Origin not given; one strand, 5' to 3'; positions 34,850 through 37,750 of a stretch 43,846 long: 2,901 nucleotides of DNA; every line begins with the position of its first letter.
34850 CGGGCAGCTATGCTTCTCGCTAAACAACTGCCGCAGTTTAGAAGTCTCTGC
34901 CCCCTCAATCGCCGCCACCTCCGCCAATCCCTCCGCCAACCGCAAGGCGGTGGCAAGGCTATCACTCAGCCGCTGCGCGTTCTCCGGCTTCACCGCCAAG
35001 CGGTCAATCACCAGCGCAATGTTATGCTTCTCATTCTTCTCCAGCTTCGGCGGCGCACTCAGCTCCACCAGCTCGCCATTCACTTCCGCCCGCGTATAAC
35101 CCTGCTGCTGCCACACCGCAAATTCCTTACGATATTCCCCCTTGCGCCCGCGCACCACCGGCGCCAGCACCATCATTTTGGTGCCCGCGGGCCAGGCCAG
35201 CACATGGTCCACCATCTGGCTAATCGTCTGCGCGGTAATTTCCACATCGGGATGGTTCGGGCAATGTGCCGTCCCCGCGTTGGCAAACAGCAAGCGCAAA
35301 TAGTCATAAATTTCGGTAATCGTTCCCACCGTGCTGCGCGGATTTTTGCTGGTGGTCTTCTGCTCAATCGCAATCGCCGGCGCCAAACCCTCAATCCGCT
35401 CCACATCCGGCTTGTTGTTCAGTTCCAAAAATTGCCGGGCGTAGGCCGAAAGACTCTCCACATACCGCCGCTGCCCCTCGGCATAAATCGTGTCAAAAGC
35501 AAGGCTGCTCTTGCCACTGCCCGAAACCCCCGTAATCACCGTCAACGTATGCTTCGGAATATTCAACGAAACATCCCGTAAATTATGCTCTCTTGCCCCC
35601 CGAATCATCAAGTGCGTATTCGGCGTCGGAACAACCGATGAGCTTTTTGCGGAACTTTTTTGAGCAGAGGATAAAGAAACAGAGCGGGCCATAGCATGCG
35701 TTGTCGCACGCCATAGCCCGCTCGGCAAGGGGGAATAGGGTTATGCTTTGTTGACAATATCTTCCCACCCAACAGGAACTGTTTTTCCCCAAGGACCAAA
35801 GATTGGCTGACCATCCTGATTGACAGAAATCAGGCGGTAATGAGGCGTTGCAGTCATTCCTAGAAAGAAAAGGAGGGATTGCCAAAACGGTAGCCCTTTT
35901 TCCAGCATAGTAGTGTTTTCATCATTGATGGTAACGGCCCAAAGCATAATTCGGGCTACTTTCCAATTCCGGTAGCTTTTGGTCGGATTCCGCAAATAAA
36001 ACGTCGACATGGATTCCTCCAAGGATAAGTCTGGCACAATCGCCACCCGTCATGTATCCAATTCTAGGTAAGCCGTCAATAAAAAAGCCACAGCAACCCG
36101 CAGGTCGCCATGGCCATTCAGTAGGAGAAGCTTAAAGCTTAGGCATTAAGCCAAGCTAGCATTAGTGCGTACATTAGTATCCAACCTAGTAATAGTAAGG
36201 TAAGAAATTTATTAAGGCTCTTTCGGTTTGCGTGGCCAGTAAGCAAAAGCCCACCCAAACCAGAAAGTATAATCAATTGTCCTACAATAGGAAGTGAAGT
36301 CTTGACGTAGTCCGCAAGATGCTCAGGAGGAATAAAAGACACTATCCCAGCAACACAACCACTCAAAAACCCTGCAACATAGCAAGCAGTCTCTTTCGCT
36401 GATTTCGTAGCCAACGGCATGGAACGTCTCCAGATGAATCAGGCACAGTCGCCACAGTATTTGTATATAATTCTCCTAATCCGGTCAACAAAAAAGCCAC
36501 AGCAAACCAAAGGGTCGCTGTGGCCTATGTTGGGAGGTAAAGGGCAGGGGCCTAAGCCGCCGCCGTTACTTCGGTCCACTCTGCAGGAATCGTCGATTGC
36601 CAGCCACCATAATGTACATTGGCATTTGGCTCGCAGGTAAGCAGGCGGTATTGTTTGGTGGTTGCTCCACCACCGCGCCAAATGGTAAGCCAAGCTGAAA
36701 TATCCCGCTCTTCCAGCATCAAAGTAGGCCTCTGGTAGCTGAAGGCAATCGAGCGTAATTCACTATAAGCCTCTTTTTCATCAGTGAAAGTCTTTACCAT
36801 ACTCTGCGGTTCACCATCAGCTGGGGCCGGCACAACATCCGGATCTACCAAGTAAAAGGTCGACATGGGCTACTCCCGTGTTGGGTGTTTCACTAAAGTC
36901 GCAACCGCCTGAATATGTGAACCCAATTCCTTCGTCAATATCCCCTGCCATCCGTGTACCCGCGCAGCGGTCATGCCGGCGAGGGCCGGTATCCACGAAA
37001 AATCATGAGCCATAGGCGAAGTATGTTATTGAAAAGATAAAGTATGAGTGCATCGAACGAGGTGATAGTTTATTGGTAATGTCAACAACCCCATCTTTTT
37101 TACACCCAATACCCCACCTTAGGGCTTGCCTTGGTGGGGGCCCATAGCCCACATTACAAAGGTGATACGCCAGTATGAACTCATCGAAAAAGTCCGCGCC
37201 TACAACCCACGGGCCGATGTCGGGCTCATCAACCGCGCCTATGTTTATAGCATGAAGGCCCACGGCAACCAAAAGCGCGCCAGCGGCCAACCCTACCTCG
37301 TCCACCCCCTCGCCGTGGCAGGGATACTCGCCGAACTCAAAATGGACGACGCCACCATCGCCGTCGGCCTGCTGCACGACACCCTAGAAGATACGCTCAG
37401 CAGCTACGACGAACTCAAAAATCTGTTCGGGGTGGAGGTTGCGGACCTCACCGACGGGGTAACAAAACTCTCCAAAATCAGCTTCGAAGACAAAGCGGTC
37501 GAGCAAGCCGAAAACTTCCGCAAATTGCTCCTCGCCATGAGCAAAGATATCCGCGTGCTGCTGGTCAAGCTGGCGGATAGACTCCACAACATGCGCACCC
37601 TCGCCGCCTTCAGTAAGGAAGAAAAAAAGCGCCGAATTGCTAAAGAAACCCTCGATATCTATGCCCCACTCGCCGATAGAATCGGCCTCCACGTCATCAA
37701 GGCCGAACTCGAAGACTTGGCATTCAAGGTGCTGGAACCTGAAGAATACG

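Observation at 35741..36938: Low-GC islet between uvrA and spoT: three self-contained cassettes with a triplicated promoter/leader, twin terminators, and two unrecognised MSTFYL paralogs flanking a 3-TM protein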

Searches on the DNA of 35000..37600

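Call 10: search_rna_families(source=window, start=35000, end=37600, threshold=evalue, max_evalue=1)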
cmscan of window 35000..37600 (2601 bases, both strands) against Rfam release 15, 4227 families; matches with E-value up to 1: 0.
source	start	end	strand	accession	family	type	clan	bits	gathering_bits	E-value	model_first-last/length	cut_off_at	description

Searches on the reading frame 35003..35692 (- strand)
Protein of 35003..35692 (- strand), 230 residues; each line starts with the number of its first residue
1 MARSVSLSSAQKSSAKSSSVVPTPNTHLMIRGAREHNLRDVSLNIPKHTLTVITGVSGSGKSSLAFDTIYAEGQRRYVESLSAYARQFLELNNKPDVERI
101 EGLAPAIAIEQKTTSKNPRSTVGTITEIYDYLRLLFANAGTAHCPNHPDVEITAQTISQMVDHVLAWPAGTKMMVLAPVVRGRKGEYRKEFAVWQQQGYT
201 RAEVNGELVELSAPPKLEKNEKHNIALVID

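Call 58: find_related_loci(query=window:35003-35692:-, collection=metagenome_contigs, flank=6000)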
Query window:35003-35692:- (230 aa) in metagenome_contigs; peptide patterns used: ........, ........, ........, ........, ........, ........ (x = any residue, [..] = any of these).
600 stretches matched a pattern (row limit reached: there are more); 600 encode a relative of the query (tblastn E <= 1e-3); the best 80 are kept; 80 distinct loci.
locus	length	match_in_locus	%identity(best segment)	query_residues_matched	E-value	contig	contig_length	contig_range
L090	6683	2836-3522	63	1-230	8e-94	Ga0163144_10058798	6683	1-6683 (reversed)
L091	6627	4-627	67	22-230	5e-93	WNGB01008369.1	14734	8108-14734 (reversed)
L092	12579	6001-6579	68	30-223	1e-92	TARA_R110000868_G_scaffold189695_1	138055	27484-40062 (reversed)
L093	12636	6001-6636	64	18-230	9e-91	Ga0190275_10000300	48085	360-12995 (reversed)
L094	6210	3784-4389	66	28-230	3e-91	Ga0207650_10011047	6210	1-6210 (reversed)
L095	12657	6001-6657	62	8-230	1e-90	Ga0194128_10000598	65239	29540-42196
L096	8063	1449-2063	67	25-230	1e-90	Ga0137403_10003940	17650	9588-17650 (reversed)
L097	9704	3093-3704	64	26-230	3e-90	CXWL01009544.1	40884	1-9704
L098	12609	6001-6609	66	27-230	5e-90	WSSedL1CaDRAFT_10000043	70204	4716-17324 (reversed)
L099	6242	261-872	65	26-230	3e-90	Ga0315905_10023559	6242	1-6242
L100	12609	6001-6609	67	27-230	6e-90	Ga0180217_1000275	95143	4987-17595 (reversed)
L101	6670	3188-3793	65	28-230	1e-89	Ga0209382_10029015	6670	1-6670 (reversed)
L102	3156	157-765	64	27-230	1e-90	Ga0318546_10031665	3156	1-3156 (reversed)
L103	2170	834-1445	65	26-230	6e-93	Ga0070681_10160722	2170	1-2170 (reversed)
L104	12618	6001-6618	65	24-230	4e-89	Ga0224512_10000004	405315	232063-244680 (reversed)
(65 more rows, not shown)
